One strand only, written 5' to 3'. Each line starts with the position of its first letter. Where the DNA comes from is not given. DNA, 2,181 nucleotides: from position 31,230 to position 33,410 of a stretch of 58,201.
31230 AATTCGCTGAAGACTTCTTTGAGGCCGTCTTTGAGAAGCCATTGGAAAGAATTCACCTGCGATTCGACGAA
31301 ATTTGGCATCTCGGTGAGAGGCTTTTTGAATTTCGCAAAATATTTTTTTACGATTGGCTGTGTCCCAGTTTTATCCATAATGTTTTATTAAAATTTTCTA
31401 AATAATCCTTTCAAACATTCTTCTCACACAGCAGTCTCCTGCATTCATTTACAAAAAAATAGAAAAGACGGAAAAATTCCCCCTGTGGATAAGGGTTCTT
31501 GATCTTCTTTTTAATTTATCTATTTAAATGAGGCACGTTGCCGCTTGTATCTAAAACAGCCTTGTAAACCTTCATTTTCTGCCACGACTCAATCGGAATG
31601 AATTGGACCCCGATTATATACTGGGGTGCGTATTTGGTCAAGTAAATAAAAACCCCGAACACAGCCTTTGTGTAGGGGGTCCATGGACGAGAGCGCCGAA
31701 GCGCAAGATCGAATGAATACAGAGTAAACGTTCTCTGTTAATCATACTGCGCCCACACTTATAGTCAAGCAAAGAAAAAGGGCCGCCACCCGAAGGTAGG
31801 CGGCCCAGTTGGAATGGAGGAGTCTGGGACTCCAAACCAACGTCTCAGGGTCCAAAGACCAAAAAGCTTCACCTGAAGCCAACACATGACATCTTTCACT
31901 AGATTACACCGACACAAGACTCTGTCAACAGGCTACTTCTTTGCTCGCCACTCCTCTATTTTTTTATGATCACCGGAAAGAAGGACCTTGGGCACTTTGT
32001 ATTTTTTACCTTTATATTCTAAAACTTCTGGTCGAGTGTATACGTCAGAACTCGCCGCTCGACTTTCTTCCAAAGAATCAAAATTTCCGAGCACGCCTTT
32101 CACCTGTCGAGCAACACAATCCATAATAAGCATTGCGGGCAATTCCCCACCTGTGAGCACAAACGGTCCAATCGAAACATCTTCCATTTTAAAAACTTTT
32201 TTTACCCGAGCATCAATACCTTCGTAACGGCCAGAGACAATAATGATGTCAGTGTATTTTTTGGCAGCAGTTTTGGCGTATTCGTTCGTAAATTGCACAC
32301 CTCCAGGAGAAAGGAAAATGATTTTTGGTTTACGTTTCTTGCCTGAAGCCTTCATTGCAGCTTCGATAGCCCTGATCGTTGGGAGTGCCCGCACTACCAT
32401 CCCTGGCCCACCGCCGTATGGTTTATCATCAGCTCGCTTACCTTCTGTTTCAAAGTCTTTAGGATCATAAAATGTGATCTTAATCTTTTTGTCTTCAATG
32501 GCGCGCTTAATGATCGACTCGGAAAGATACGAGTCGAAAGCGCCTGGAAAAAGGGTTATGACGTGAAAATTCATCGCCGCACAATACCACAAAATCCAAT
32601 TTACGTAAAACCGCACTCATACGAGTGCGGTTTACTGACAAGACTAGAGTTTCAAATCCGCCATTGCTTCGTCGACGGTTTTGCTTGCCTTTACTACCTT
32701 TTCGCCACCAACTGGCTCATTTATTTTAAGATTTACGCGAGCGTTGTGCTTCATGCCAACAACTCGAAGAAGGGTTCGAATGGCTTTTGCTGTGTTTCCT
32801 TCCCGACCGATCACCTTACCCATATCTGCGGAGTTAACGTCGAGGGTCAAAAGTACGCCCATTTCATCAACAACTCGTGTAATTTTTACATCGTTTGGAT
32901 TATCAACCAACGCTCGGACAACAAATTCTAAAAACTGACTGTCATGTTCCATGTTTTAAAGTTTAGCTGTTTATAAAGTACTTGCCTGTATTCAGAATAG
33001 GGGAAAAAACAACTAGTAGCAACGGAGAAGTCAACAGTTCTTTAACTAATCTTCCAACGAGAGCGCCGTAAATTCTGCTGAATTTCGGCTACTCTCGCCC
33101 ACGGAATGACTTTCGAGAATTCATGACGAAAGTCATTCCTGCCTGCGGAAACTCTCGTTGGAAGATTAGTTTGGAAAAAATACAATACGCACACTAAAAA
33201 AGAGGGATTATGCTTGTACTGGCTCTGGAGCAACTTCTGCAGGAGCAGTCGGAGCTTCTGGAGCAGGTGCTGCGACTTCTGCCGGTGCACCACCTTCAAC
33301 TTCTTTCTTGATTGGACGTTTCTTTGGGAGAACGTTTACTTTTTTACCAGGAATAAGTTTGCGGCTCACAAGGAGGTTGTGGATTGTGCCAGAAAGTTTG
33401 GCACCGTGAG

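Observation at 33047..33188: Structured intergenic element (copy A) between rpsP and the KH-protein gene, with a paralogue 9.5 kb away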

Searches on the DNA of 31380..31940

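Call 81: search_rna_families(source=window, start=31380, end=31940, threshold=evalue, max_evalue=5)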
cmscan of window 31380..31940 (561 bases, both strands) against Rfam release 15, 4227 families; matches with E-value up to 5: 6.
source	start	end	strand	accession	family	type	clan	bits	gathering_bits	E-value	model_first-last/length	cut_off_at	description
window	31773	31841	-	RF01489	sbrA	Gene; sRNA;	-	19.7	45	0.17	1-71/71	no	Listeria sRNA sbrA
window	31641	31683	+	RF02416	TCV_H4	Cis-reg;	-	17.8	50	2.2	1-51/51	no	Turnip crinkle virus 3'UTR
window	31769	31810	-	RF00489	ctRNA_p42d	Gene; antisense;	-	16.7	50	1.1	1-46/46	no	ctRNA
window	31774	31806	-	RF01838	sobemo_FSE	Cis-reg; frameshift_element;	-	16.3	55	1.3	26-60/79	no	sobemovirus ribosomal frameshift elemental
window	31765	31845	-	RF00519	suhB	Gene; sRNA;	CL00108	14.5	41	2.7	1-77/77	no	Makes More Granules Regulator RNA (mmgR)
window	31788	31825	-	RF02359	MS2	Cis-reg;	-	12.1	40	4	1-36/36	no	Bacteriophage MS2 operator hairpin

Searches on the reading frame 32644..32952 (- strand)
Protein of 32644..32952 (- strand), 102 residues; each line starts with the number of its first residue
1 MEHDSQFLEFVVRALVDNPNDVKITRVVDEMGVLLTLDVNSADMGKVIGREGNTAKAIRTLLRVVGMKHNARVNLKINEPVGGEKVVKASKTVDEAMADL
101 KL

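Call 16: find_homologous_proteins(query=window:32644-32952:-, max_evalue=1e-10)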
Query window:32644-32952:- (102 aa): 7999 proteins with E <= 1e-10 among 8000 candidates; the best 120 are listed.
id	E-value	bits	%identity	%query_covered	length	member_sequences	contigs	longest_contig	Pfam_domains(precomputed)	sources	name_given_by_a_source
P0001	1.1e-54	200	96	99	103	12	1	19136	PF13083.14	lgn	-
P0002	7.9e-54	197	96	100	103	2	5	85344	PF13083.14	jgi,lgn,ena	-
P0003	1.0e-53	197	95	99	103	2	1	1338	PF13083.14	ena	-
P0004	1.5e-52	193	93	100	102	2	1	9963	PF13083.14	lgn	-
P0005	2.2e-52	193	92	100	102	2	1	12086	PF13083.14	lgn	-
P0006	3.2e-52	192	94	99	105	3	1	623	PF13083.14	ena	-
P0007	2.0e-51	190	90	99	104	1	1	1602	PF13083.14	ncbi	-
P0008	1.2e-50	187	90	99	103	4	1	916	PF13083.14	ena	-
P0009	1.8e-50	187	90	99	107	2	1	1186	PF13083.14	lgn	-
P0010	3.0e-50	186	89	99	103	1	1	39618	PF13083.14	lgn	-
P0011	4.9e-50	185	91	100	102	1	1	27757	PF13083.14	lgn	-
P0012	5.5e-50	185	90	99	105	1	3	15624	PF13083.14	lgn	-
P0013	6.5e-50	185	90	99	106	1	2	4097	PF13083.14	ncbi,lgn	-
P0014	2.4e-49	183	88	100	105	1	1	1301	PF13083.14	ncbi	-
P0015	3.3e-49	183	89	100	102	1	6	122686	PF13083.14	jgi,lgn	jgi:predicted RNA-binding protein YlqC (UPF0109 family)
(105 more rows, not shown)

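Call 17: find_encoding_contigs(protein=P0001, flank=2500, max_places=3)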
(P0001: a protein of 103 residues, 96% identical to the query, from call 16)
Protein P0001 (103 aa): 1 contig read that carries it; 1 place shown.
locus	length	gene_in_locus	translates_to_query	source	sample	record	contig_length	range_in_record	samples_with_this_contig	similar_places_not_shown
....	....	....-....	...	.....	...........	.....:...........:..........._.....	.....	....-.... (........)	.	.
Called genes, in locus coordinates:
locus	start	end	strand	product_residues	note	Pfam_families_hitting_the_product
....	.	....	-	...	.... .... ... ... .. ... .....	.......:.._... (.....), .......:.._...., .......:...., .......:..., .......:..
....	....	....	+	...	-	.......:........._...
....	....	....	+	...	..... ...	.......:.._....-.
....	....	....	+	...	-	-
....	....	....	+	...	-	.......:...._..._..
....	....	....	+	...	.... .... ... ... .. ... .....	?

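Call 18: find_encoding_contigs(protein=P0002, flank=2500, max_places=3)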
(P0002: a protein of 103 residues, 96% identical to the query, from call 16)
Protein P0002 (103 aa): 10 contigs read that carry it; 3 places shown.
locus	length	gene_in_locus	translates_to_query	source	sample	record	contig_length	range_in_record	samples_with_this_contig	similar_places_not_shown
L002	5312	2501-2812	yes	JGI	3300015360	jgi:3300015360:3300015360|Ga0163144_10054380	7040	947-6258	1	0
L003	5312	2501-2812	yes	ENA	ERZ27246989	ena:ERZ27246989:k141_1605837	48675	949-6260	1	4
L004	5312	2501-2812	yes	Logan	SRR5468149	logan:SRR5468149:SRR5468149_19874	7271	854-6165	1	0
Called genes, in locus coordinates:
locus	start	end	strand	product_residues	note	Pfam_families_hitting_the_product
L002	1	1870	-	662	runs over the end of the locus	PF08206:OB_RNB (weak), PF17849:OB_Dis3, PF17876:CSD2, PF00773:RNB, PF00575:S1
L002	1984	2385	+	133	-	PF00886:Ribosomal_S16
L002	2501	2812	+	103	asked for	PF13083:KH_KhpA-B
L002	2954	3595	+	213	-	PF01746:tRNA_m1G_MT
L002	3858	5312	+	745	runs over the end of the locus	?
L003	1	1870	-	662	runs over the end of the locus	PF08206:OB_RNB (weak), PF17849:OB_Dis3, PF17876:CSD2, PF00773:RNB, PF00575:S1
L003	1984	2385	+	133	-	PF00886:Ribosomal_S16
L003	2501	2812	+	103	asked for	PF13083:KH_KhpA-B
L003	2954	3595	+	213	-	PF01746:tRNA_m1G_MT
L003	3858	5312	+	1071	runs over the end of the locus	PF04563:RNA_pol_Rpb2_1, PF04561:RNA_pol_Rpb2_2, PF04565:RNA_pol_Rpb2_3, PF10385:RNA_pol_Rpb2_45, PF00562:RNA_pol_Rpb2_6, PF04560:RNA_pol_Rpb2_7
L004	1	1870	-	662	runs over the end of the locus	PF08206:OB_RNB (weak), PF17849:OB_Dis3, PF17876:CSD2, PF00773:RNB, PF00575:S1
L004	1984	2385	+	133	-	PF00886:Ribosomal_S16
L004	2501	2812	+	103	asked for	PF13083:KH_KhpA-B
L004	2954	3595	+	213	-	PF01746:tRNA_m1G_MT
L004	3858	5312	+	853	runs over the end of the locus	?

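Call 19: find_encoding_contigs(protein=P0010, flank=2500, max_places=3)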
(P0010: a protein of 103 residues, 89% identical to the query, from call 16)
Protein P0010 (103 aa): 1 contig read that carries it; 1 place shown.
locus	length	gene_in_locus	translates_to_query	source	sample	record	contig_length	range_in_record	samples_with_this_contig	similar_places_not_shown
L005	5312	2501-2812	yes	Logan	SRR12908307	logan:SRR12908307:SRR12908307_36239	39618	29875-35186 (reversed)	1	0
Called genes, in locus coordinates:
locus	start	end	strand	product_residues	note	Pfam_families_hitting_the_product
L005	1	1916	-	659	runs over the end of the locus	PF08206:OB_RNB (faint), PF17849:OB_Dis3 (weak), PF17876:CSD2, PF00773:RNB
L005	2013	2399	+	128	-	PF00886:Ribosomal_S16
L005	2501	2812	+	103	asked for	PF13083:KH_KhpA-B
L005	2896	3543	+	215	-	PF01746:tRNA_m1G_MT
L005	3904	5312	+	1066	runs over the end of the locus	PF04563:RNA_pol_Rpb2_1, PF04561:RNA_pol_Rpb2_2, PF04565:RNA_pol_Rpb2_3, PF10385:RNA_pol_Rpb2_45, PF00562:RNA_pol_Rpb2_6, PF04560:RNA_pol_Rpb2_7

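Call 30: find_encoding_contigs(protein=window:32644-32952:-, flank=10000, max_places=10)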
Protein window:32644-32952:- (102 aa): 1 contig read that carries it; 1 place shown.
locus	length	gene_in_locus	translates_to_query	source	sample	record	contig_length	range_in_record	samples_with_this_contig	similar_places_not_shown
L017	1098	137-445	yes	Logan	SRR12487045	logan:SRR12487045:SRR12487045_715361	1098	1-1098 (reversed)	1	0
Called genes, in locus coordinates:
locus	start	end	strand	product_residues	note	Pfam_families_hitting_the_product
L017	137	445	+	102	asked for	PF13083:KH_KhpA-B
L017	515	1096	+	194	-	?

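Call 53: find_encoding_contigs(protein=P0004, flank=1500, max_places=3)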
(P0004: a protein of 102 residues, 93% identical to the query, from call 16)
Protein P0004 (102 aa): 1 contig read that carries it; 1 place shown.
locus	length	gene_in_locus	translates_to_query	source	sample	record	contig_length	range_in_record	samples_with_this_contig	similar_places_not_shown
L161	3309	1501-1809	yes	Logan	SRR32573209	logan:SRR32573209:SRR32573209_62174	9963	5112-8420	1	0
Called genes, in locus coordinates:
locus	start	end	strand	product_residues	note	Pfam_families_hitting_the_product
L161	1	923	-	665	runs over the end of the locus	PF22896:OB_RNR_1st (faint), PF08206:OB_RNB (faint), PF17849:OB_Dis3, PF17876:CSD2, PF00773:RNB, PF00575:S1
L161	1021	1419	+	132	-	PF00886:Ribosomal_S16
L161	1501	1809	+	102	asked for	PF13083:KH_KhpA-B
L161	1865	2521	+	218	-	PF01746:tRNA_m1G_MT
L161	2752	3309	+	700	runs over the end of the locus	?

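Call 54: find_encoding_contigs(protein=P0005, flank=1500, max_places=3)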
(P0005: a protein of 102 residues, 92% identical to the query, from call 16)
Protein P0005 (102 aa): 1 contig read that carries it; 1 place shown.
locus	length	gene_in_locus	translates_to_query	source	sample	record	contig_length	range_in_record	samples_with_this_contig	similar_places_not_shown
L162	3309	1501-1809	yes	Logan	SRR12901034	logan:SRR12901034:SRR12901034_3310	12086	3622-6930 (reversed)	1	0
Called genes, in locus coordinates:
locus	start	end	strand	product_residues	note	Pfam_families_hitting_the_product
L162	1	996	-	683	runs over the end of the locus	PF08206:OB_RNB (weak), PF17849:OB_Dis3, PF17876:CSD2, PF00773:RNB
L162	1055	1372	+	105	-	PF00886:Ribosomal_S16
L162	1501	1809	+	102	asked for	PF13083:KH_KhpA-B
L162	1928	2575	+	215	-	PF01746:tRNA_m1G_MT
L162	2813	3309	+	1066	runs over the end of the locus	PF04563:RNA_pol_Rpb2_1, PF04561:RNA_pol_Rpb2_2, PF04565:RNA_pol_Rpb2_3, PF10385:RNA_pol_Rpb2_45, PF00562:RNA_pol_Rpb2_6, PF04560:RNA_pol_Rpb2_7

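Call 55: find_encoding_contigs(protein=P0003, flank=1500, max_places=3)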
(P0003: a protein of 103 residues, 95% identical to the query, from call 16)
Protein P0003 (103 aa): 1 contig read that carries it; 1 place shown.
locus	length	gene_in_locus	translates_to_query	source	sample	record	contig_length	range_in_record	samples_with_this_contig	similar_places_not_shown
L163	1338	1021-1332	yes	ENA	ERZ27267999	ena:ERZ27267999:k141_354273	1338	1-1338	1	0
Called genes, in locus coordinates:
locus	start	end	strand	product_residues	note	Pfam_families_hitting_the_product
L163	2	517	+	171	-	?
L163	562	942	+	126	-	PF00886:Ribosomal_S16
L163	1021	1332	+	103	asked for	PF13083:KH_KhpA-B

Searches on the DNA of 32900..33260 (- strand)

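Call 10: search_rna_families(source=window, start=32900, end=33260, threshold=evalue, max_evalue=10, show_alignments=2)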
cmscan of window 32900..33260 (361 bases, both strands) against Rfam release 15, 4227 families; matches with E-value up to 10: 2.
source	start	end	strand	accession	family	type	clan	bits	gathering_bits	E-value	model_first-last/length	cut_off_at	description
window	33032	33188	-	RF01026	MIR828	Gene; miRNA;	-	17.2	69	1.5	1-115/115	no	MIR828 microRNA precursor family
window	33024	33090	-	RF00653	mir-22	Gene; miRNA;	-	13.6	48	3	1-84/84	no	mir-22 microRNA precursor family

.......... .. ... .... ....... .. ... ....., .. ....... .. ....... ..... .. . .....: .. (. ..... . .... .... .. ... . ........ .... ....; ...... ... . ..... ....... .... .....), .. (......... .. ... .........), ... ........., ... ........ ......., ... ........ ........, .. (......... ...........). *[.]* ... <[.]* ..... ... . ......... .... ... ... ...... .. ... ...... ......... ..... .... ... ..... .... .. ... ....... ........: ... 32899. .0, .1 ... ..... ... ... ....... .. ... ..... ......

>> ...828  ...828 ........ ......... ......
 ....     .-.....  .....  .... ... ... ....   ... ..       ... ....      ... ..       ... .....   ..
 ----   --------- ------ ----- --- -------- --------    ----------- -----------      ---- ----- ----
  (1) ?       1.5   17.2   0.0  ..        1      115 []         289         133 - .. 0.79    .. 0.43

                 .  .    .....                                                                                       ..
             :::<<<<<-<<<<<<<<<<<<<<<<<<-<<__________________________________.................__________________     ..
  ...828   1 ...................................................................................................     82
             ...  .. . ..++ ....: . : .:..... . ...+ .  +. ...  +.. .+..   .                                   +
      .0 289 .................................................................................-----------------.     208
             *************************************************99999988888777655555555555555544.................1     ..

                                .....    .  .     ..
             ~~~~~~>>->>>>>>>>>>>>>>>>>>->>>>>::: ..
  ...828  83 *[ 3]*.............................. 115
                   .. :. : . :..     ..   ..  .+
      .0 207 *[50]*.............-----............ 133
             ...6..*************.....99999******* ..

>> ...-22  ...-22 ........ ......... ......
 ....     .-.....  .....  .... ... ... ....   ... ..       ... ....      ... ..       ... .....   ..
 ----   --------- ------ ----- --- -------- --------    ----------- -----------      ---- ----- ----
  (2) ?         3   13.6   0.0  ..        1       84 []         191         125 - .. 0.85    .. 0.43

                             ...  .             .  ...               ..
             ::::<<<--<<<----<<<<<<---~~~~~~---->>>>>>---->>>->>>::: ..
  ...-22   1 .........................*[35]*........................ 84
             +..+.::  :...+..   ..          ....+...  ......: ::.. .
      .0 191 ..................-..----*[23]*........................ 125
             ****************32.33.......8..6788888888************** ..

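Call 66: search_dna_similar(query=window:33020-33215:-, collection=phages, mode=distant, max_evalue=1, max_rows=10)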
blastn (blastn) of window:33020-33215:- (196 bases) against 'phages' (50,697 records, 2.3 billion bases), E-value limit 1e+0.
Records with a match: 2; places in all: 2; records where one place covers at least 80% of the query: 0.
Best place of each record, by identity: 95-99% 2.
By first word of the organism name: Erwinia 2.
By host as written in the record: Erwinia aphidicola B01_5 1; Erwinia rhapontici 1.
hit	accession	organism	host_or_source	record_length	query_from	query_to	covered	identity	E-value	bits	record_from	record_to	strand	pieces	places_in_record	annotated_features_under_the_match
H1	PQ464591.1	Erwinia phage Vettismorki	Erwinia aphidicola B01_5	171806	172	195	12%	95.8%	6e-1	40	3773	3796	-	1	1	DNA topoisomerase II large subunit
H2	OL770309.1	Erwinia phage Virsaitis27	Erwinia rhapontici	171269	172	195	12%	95.8%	6e-1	40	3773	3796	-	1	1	DNA topoisomerase II large subunit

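Call 67: search_dna_similar(query=window:33020-33215:-, collection=plasmids, mode=distant, max_evalue=1, max_rows=10)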
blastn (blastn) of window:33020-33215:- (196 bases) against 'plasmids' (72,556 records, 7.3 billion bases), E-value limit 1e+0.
Records with a match: 6; places in all: 6; records where one place covers at least 80% of the query: 0.
Best place of each record, by identity: 90-95% 1; 80-90% 5.
By first word of the organism name: Bacillus 5; Leptospira 1.
By predicted mobility (MOB-suite, as given by PLSDB): non-mobilizable 4; conjugative 2.
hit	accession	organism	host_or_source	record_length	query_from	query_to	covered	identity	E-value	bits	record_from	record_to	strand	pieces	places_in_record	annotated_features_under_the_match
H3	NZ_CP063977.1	Bacillus cereus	Soil in tiger area of zoo,cell culture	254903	10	42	17%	87.9%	2e-1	43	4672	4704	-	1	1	none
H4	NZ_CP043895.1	Leptospira interrogans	Homo sapiens,cell culture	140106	9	41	17%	87.9%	2e-1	43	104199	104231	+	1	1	hypothetical protein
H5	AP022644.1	Bacillus wiedmannii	-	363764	10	42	17%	87.9%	2e-1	43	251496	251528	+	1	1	none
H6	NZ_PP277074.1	Bacillus cereus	-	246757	10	42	17%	87.9%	2e-1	43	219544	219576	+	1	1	none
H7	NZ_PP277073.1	Bacillus cereus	-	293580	10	42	17%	87.9%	2e-1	43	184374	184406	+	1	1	none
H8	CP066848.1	Bacillus mycoides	single cell,soil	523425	10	41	16%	90.6%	6e-1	42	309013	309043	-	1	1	none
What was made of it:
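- Tried and rejected: BLAST against phages and plasmids gave nothing significant (calls 66, 67).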
